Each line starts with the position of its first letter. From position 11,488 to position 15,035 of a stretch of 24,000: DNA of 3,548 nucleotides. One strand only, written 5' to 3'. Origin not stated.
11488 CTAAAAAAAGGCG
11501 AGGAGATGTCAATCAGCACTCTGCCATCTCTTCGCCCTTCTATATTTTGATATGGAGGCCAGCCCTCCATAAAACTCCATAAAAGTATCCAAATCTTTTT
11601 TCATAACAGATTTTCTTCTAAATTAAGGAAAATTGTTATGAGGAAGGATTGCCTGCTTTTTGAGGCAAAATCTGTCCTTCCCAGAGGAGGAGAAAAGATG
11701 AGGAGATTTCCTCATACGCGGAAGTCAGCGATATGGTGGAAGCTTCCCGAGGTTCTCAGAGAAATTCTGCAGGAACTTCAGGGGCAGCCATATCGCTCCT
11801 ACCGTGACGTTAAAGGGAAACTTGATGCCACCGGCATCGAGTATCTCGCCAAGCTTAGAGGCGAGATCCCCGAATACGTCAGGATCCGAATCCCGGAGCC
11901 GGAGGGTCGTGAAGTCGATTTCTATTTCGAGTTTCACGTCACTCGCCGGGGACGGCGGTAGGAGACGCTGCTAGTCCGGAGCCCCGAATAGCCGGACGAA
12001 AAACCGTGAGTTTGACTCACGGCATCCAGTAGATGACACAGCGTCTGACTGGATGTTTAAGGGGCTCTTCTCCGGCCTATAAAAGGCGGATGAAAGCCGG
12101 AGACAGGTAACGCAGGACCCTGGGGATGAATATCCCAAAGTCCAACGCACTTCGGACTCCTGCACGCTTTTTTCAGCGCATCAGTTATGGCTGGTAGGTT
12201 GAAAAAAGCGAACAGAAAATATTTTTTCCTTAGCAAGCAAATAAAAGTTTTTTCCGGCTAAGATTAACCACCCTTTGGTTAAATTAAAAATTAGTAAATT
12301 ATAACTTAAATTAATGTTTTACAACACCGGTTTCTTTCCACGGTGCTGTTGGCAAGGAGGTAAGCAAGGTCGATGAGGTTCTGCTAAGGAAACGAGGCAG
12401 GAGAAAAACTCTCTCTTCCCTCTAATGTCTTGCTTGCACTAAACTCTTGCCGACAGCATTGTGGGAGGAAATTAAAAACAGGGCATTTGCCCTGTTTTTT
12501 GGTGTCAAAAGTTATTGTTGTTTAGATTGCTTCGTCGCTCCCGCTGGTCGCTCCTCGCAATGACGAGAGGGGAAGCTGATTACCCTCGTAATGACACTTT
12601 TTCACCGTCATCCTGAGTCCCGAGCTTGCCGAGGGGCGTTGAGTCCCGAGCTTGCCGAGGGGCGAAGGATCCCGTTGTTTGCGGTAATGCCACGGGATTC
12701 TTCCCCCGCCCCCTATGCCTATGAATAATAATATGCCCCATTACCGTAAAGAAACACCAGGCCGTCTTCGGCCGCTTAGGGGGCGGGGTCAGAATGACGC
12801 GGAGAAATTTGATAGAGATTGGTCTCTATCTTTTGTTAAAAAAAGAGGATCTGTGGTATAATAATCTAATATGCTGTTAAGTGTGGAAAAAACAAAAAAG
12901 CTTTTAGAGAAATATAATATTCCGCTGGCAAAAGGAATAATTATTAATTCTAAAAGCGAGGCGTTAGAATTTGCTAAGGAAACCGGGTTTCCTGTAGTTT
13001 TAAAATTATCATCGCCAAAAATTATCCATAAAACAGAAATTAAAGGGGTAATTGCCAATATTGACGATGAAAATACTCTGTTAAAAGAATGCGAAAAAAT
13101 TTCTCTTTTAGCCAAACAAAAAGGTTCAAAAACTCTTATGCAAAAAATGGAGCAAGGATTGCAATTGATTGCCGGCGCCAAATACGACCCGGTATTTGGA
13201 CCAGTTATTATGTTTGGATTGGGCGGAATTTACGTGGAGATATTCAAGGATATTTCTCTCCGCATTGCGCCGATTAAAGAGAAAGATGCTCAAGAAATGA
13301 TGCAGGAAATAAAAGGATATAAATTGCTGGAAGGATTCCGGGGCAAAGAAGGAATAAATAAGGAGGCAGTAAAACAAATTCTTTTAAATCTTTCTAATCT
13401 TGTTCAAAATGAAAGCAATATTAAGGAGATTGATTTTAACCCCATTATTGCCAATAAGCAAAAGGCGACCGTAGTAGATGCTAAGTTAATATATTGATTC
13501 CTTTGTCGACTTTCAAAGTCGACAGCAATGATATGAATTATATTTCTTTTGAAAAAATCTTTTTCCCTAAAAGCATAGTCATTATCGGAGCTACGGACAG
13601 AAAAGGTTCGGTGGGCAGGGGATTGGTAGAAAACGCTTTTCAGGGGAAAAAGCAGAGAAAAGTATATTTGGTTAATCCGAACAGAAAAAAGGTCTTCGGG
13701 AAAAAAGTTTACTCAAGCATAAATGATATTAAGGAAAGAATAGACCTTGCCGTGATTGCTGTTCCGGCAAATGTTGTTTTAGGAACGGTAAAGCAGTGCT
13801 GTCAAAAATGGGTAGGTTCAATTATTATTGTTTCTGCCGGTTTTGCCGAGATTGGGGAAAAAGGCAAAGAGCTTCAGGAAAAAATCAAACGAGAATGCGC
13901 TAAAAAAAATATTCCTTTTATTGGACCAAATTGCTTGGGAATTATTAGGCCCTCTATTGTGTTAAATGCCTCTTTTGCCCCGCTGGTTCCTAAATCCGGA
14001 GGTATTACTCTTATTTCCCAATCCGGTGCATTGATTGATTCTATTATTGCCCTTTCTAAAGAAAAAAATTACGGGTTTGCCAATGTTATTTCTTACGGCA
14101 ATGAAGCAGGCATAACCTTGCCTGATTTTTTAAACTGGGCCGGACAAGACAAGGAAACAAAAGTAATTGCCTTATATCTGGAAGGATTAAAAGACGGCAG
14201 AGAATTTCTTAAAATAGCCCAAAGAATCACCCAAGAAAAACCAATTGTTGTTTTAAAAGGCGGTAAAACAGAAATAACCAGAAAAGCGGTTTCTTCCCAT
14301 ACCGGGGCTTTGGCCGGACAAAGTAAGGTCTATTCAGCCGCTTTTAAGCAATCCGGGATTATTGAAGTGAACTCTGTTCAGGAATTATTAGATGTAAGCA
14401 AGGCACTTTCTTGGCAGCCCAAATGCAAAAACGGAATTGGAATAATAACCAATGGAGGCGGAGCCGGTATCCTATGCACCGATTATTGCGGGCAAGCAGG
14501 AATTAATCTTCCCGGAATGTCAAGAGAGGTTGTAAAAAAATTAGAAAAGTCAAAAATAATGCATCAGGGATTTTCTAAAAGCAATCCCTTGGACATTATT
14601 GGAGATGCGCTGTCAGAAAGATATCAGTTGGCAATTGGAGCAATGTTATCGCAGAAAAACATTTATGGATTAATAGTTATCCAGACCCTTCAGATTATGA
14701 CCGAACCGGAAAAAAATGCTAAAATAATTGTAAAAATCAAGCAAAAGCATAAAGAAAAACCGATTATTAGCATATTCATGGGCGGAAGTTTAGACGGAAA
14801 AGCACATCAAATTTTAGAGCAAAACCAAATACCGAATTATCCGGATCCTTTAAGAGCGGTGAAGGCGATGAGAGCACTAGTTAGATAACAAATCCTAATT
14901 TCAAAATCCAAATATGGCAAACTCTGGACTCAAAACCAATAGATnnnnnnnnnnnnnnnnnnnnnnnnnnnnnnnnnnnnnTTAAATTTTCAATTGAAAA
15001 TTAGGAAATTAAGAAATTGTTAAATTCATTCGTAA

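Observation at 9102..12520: GC-rich, Shine-Dalgarno-using orphan island between gap and acd: candidate undescribed ribozyme-associated RNA/protein module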

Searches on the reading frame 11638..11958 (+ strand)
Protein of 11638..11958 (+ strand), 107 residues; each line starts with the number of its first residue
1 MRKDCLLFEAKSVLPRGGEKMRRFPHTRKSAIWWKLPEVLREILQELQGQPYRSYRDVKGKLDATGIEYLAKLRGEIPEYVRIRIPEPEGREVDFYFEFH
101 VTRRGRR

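Call 12: search_protein_families(library=pfam, proteins=[window:11698-11958:+], max_evalue=1)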
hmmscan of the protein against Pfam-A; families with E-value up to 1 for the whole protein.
window:11698-11958:+ (87 aa): 1 family
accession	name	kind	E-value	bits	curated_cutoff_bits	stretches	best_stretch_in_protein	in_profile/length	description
PF20446.3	ABC_N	-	0.038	14.3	26.5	1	20-46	4-30/162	ATPase of the ABC class N-terminal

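Call 13: search_protein_families(library=phrogs, proteins=[window:11698-11958:+], max_evalue=1)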
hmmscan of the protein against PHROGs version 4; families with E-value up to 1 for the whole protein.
window:11698-11958:+ (87 aa): 0 families

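Call 39: search_protein_families(library=padloc, proteins=[window:11698-11958:+], max_evalue=1)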
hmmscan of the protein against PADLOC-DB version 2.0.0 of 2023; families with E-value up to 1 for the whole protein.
window:11698-11958:+ (87 aa): 0 families

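Call 40: search_protein_families(library=ncbifam, proteins=[window:11698-11958:+], max_evalue=1)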
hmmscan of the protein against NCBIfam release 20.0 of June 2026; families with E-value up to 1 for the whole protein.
window:11698-11958:+ (87 aa): 0 families

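Call 68: find_homologous_proteins(query=window:11638-11958:+, max_evalue=0.01)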
Query window:11638-11958:+ (107 aa): 1 proteins with E <= 0.01 among 2 candidates.
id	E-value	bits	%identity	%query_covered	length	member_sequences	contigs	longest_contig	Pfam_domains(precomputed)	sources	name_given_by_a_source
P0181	3.6e-66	238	100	100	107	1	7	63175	-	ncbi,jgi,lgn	jgi:hypothetical protein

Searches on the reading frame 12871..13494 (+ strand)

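Call 12: search_protein_families(library=pfam, proteins=[window:12871-13494:+], max_evalue=1)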
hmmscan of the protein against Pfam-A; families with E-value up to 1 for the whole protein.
window:12871-13494:+ (208 aa): 3 families
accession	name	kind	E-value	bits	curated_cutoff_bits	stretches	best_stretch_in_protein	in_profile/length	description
PF13549.11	ATP-grasp_5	-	9.6e-65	218.5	27.6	1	3-206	10-219/221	ATP-grasp domain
PF02786.22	CPSase_L_D2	-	0.00069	19.6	19.8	1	7-47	4-46/211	Carbamoyl-phosphate synthase L chain, ATP binding domain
PF01071.24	GARS_A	-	0.041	14.1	27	1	8-46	6-45/194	Phosphoribosylglycinamide synthetase, ATP-grasp (A) domain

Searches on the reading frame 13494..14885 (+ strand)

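Call 12: search_protein_families(library=pfam, proteins=[window:13494-14885:+], max_evalue=1)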
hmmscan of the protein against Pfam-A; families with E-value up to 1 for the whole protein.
window:13494-14885:+ (464 aa): 6 families
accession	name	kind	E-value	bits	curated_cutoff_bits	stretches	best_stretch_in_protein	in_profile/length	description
PF13607.11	Succ_CoA_lig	-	1.4e-49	167.8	27.4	1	169-305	2-138/138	Succinyl-CoA ligase like flavodoxin domain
PF13380.12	CoA_binding_2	-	2.3e-20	73.6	22.8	1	26-151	1-114/116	CoA binding domain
PF02629.25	CoA_binding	-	2.2e-09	38.4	22.3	1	26-116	4-97/97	CoA binding domain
PF19045.5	Ligase_CoA_2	-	8.2e-09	36.1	23.7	1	317-450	3-138/162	Ligase-CoA domain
PF22400.1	DUF6980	-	0.23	12.1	27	0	307-350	31-74/99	Domain of unknown function (DUF6980)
PF03807.23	F420_oxidored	-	0.24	12.5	21.6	0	28-112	2-89/94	NADP oxidoreductase coenzyme F420-dependent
